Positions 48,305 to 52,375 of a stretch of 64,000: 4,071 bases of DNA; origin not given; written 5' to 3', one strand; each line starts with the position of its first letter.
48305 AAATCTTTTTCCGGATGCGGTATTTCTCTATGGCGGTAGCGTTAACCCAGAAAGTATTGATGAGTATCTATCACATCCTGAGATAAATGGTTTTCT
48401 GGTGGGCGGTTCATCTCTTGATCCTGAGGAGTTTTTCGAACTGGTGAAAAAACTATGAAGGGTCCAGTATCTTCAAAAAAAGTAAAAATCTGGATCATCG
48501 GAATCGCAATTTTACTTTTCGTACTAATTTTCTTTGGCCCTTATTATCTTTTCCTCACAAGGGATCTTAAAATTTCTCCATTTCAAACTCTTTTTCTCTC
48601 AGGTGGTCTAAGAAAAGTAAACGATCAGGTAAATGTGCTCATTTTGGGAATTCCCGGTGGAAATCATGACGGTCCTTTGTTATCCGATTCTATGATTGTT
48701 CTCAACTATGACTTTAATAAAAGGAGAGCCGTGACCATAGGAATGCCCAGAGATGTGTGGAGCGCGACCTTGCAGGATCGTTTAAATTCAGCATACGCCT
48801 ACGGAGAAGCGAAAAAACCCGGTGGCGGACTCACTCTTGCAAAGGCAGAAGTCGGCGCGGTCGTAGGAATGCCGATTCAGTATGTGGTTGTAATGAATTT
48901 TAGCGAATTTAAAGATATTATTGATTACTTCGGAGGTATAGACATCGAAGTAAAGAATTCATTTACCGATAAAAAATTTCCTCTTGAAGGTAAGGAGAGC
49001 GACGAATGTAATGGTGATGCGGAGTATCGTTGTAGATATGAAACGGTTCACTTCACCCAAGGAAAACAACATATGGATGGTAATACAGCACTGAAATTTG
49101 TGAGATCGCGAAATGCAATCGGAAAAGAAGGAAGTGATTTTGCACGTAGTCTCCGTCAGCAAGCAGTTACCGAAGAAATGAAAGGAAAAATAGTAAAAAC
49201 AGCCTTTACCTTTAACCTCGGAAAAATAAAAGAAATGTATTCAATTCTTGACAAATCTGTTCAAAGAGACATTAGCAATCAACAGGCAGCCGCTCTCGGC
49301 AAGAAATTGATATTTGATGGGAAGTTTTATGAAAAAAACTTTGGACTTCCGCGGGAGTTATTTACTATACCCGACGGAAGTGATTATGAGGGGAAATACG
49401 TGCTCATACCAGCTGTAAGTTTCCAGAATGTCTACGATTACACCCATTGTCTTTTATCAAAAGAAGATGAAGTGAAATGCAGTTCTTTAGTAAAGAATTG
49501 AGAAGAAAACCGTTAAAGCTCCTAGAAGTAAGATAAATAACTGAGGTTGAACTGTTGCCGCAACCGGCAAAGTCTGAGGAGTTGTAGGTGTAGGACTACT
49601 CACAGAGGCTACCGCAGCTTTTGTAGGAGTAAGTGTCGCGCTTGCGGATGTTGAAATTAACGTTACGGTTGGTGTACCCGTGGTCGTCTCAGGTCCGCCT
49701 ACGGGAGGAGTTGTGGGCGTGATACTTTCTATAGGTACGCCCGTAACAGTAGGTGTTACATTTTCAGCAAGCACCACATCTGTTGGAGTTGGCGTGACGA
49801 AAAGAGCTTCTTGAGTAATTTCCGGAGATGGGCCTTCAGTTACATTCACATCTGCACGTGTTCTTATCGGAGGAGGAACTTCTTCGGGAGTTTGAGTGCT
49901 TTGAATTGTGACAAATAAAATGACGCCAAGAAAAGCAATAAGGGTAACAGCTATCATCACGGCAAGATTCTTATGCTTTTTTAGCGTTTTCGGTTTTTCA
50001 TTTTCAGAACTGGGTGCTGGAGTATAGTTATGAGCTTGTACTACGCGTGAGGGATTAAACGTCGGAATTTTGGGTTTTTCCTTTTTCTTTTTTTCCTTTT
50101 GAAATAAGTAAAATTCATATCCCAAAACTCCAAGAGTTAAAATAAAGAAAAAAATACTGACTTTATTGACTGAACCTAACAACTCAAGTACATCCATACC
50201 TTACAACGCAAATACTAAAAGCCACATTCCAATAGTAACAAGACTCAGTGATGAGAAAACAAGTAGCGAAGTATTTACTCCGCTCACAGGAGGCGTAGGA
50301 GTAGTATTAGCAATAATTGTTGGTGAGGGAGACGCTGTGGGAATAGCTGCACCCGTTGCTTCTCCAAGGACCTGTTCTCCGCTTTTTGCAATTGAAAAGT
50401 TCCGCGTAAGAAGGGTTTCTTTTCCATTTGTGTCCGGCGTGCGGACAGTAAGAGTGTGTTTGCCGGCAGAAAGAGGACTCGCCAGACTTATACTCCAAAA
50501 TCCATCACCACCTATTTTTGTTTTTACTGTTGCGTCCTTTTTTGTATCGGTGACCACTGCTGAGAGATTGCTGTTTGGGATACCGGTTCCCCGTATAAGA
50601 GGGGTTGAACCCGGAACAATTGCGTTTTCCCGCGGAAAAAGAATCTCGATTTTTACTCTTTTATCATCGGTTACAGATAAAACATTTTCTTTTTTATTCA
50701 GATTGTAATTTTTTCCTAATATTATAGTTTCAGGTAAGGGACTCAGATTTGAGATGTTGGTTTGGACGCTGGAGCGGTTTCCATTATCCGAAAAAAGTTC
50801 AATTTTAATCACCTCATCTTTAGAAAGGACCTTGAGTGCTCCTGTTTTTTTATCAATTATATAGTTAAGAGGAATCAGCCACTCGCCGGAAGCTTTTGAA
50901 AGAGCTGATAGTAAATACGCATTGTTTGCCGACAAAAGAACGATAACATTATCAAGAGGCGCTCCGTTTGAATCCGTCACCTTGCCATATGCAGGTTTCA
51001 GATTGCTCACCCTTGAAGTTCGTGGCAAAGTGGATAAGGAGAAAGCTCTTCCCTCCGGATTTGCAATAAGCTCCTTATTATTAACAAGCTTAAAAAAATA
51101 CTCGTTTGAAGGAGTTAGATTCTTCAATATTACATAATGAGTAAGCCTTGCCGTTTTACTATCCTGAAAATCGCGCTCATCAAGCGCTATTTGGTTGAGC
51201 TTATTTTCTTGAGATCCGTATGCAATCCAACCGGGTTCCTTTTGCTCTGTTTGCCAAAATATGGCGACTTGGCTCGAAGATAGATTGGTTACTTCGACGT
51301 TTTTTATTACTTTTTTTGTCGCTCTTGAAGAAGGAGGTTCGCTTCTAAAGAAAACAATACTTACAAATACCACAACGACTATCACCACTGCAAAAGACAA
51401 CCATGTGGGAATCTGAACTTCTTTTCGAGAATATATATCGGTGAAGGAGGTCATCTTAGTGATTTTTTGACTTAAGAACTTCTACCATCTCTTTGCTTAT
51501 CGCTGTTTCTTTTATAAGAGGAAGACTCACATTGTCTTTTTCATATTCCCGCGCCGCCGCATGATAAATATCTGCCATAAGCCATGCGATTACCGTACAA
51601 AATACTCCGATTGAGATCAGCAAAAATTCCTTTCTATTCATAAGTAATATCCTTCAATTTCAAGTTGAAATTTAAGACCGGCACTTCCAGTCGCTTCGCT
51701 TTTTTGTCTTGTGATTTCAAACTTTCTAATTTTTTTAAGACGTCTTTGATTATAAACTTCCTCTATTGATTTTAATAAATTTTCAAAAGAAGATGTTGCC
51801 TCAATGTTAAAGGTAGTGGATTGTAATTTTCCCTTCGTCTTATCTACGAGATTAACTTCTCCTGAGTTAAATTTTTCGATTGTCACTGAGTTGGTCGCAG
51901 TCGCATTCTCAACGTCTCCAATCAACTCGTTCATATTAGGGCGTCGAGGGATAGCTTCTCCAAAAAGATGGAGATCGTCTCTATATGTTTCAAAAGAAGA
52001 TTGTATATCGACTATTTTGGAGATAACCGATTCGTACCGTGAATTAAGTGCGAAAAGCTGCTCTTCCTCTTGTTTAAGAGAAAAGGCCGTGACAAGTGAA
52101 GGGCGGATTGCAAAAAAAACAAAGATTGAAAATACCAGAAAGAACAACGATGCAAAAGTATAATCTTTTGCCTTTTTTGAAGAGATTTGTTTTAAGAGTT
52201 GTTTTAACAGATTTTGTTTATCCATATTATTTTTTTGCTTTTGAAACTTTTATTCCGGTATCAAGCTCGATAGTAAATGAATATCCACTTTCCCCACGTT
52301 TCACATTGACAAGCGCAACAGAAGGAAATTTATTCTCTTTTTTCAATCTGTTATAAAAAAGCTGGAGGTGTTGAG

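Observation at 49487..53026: Six tightly coupled genes: rpsT, PilN-like, PilO-like, micro-membrane protein and two surface proteins, with no PilM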

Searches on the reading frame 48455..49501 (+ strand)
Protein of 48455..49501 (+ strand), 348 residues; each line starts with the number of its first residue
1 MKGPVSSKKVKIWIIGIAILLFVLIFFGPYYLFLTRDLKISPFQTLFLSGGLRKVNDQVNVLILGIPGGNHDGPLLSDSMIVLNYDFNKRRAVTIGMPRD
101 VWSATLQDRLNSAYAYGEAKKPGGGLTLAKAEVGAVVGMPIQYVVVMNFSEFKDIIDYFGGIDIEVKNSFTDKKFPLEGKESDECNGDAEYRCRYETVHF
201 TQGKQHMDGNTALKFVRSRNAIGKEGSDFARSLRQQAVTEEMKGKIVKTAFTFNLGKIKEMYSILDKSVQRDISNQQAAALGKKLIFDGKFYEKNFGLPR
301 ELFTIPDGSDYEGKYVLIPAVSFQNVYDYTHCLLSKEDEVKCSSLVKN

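Call 7: search_protein_families(library=pfam, proteins=[window:48455-49501:+], max_evalue=0.001)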
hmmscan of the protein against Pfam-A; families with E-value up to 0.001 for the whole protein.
window:48455-49501:+ (348 aa): 1 family
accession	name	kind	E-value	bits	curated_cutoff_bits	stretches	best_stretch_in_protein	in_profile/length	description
PF03816.19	LytR_cpsA_psr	-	7.6e-26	91.5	24.6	1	77-246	2-148/150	LytR_cpsA_psr family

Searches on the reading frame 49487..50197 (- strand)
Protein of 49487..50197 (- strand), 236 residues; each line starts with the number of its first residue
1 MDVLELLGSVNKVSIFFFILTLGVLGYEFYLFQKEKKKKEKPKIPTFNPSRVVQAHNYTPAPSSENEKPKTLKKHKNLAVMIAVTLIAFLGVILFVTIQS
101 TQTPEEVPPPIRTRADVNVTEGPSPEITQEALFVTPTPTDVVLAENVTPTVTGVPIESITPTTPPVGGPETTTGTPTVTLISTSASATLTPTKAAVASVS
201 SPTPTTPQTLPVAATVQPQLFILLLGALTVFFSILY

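Call 4: search_protein_families(library=pfam, proteins=[window:49487-50197:-], max_evalue=1)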
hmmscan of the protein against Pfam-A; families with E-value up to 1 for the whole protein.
window:49487-50197:- (236 aa): 6 families
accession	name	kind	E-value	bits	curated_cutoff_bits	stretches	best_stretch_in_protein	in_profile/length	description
PF10323.15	7TM_GPCR_Srv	-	0.04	13.7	21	1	20-101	178-234/283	Serpentine type 7TM GPCR chemoreceptor Srv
PF19168.5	DUF5850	-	0.057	14.3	25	0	78-149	2-70/171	Family of unknown function (DUF5850)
PF17870.6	Insulin_TMD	-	0.12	12.9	33.4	0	13-34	20-41/47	Insulin receptor trans-membrane segment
PF17272.7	DUF5337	-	0.24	11.7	27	1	65-93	3-31/74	Family of unknown function (DUF5337)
PF14283.11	CD1107-like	-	0.36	11.1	26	0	60-99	111-154/158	Mobile element protein CD1107-like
PF10864.13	DUF2663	-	0.49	11.2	25.2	0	10-41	52-83/127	Protein of unknown function (DUF2663)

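Call 17: search_protein_families(library=ncbifam, proteins=[window:49487-50197:-], max_evalue=1)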
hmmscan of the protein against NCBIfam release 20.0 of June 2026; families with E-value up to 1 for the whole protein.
window:49487-50197:- (236 aa): 6 families
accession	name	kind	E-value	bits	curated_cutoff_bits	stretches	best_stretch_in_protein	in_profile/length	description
NF002595.0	PRK02251.2-1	equivalog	0.0031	17.7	109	1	50-99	4-53/84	cell division protein CrgA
NF033761.1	gliding_GltJ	equivalog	0.021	13.9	450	1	41-209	335-494/671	adventurous gliding motility protein GltJ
TIGR02866.1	CoxB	equivalog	0.13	11.8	147.7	1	10-106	16-85/202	cytochrome c oxidase subunit II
NF033483.0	PknB_PASTA_kin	equivalog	0.15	11.1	450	1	43-108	307-368/563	Stk1 family PASTA domain-containing Ser/Thr kinase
NF040486.1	SrfA_fam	subfamily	0.25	10.7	150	1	40-206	186-304/438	SrfA family protein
NF045534.1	small_EYxxD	equivalog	0.33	10.7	29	0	83-100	12-29/37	EYxxD motif small membrane protein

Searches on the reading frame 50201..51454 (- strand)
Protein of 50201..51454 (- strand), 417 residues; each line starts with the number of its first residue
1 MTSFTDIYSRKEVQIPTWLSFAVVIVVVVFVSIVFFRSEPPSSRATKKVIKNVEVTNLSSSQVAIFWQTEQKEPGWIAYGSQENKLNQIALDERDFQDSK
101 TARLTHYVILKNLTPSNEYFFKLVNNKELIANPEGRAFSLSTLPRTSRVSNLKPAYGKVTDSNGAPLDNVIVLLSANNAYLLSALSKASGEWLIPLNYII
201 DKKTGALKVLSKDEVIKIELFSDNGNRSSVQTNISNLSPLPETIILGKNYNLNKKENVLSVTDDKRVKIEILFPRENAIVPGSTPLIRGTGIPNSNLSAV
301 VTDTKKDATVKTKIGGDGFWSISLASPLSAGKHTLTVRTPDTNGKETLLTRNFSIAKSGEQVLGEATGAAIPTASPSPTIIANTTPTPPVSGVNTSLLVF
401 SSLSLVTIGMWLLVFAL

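Call 4: search_protein_families(library=pfam, proteins=[window:50201-51454:-], max_evalue=1)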
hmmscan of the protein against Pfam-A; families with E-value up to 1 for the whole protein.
window:50201-51454:- (417 aa): 8 families
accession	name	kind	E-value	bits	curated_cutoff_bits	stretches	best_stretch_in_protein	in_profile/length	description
PF16656.11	Pur_ac_phosph_N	-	6.9e-08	33.4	30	1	53-127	6-82/93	Purple acid Phosphatase, N-terminal domain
PF19077.6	Big_13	-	1.3e-07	32.5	27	1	278-347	22-91/102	Bacterial Ig-like domain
PF13620.12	CarboxypepD_reg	-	4.5e-06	27.4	32.3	1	157-195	4-43/82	Carboxypeptidase regulatory-like domain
PF17936.7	Big_6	-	0.00086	20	27.6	1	283-346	13-73/83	Bacterial Ig domain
PF17789.7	MG4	-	0.013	16.2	24.7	1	158-216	21-80/95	Macroglobulin domain MG4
PF03785.20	Peptidase_C25_C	-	0.11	12.8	25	0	168-213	26-70/79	Peptidase family C25, C terminal ig-like domain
PF00041.27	fn3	-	0.16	12.6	25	1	51-124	4-67/84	Fibronectin type III domain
PF15324.11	TALPID3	-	0.25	9.5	27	1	325-403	968-1049/1261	Hedgehog signalling target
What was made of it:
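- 50201..51454 (-): 417-aa surface protein. Layout: N-terminal hydrophobic anchor or signal, FN3-like domain, CarboxypepD_reg-like domain, Ig (Big_13) domain, Thr/Pro linker, PPVSG motif, C-terminal hydrophobic tail (sortase-type sorting signal). Pfam hits: Pur_ac_phosph_N at 53-127, CarboxypepD_reg at 157-195, Big_13 at 278-347 (call 4).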

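Call 17: search_protein_families(library=ncbifam, proteins=[window:50201-51454:-], max_evalue=1)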
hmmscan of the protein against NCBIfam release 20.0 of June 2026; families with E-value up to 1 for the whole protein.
window:50201-51454:- (417 aa): 2 families
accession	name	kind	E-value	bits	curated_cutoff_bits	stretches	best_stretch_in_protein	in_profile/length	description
NF033510.3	Ca_tandemer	repeat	1.7e-05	25.1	50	1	278-345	26-94/96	Ca2+-stabilized repeat-containing adhesin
NF040520.1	Ig_like_BLP2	equivalog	0.0025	16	750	1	281-354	536-606/730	Ig-like repeat protein Blp2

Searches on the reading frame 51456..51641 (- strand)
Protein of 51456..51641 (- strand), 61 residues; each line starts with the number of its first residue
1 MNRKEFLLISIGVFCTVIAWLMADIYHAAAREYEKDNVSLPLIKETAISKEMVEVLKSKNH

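Call 4: search_protein_families(library=pfam, proteins=[window:51456-51641:-], max_evalue=1)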
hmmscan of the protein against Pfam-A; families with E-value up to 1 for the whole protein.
window:51456-51641:- (61 aa): 0 families

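Call 17: search_protein_families(library=ncbifam, proteins=[window:51456-51641:-], max_evalue=1)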
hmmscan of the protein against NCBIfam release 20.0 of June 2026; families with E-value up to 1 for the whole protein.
window:51456-51641:- (61 aa): 1 family
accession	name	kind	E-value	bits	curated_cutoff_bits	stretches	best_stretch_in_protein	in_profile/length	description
NF050018.1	StrsTransRegOxyRFcella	equivalog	0.042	13.3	500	1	7-54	91-137/289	oxidative stress transcriptional regulator OxyR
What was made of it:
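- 51456..51641 (-): 61-aa single-pass membrane peptide with a conserved (A/F)DIYHA motif at the end of the TM helix. No known family. No Pfam or NCBIfam hit (calls 4, 17).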

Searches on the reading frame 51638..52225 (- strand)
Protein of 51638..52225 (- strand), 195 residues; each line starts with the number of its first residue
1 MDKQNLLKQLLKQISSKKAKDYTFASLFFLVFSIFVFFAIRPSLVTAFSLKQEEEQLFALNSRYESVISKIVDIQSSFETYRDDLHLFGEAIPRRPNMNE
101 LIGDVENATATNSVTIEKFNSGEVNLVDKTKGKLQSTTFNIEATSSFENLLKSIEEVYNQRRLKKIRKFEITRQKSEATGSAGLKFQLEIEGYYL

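Call 4: search_protein_families(library=pfam, proteins=[window:51638-52225:-], max_evalue=1)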
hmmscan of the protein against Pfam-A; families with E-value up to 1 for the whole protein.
window:51638-52225:- (195 aa): 4 families
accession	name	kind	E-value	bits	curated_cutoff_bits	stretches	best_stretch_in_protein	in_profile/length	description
PF04350.18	PilO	-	8.5e-07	29.6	22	1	51-193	5-141/145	Pilus assembly protein, PilO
PF18436.6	HECW1_helix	-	0.014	15.9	25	1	31-86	3-58/67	Helical box domain of E3 ubiquitin-protein ligase HECW1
PF09628.15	YvfG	-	0.016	16.1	25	1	48-75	16-43/67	YvfG protein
PF08030.17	NAD_binding_6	-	0.11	13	22.2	1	56-130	100-151/156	Ferric reductase NAD binding domain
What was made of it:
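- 51638..52225 (-): pilO (195 aa). A bitopic membrane protein with a conserved QRRLK motif near its C-terminus. Pfam PF04350 scores 29.6 bits against a cut-off of 22, covering 5-141 of 145 model positions (call 4).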

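Call 17: search_protein_families(library=ncbifam, proteins=[window:51638-52225:-], max_evalue=1)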
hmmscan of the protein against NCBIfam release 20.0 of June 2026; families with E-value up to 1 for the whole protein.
window:51638-52225:- (195 aa): 1 family
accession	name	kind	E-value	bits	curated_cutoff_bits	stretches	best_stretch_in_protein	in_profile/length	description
NF040576.1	T2SS_GspM_XpsM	equivalog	0.2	11.3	60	1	26-193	6-177/180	type II secretion system protein GspM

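Call 61: search_solved_structures(query=A4, max_evalue=10)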
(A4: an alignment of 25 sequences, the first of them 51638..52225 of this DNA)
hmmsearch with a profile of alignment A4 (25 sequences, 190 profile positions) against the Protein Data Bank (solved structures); distinct sequences matched with E-value up to 10: 7.
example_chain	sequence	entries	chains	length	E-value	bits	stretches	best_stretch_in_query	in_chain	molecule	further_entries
3jc8_Oa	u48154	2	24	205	0.00021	24.1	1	69-184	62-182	PilO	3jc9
4m8s_A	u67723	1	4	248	0.0075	19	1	91-163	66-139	Putative 3-oxoacyl-[acyl-carrier protein] reductase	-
6vy1_A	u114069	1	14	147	0.13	15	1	70-152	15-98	Prefoldin subunit alpha 2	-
1fxk_C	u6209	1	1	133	0.22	14.2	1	62-152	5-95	PROTEIN (PREFOLDIN)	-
3osu_A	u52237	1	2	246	0.98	12.1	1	84-158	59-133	3-oxoacyl-[acyl-carrier-protein] reductase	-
9ui1_A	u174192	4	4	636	1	12.1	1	19-96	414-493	Protein NRT1/ PTR FAMILY 2.10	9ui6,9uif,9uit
3sj7_A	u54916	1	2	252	1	12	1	84-158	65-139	3-oxoacyl-(Acyl-carrier-protein) reductase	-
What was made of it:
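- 51638..52225 (-): The best PDB profile hit is M. xanthus PilO, 3jc8 chain O, E 2e-4 (call 61).
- On PilO (Pfam PF04350): The best PDB profile hit is M. xanthus PilO 3jc8_O, E 2e-4 (call 61).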
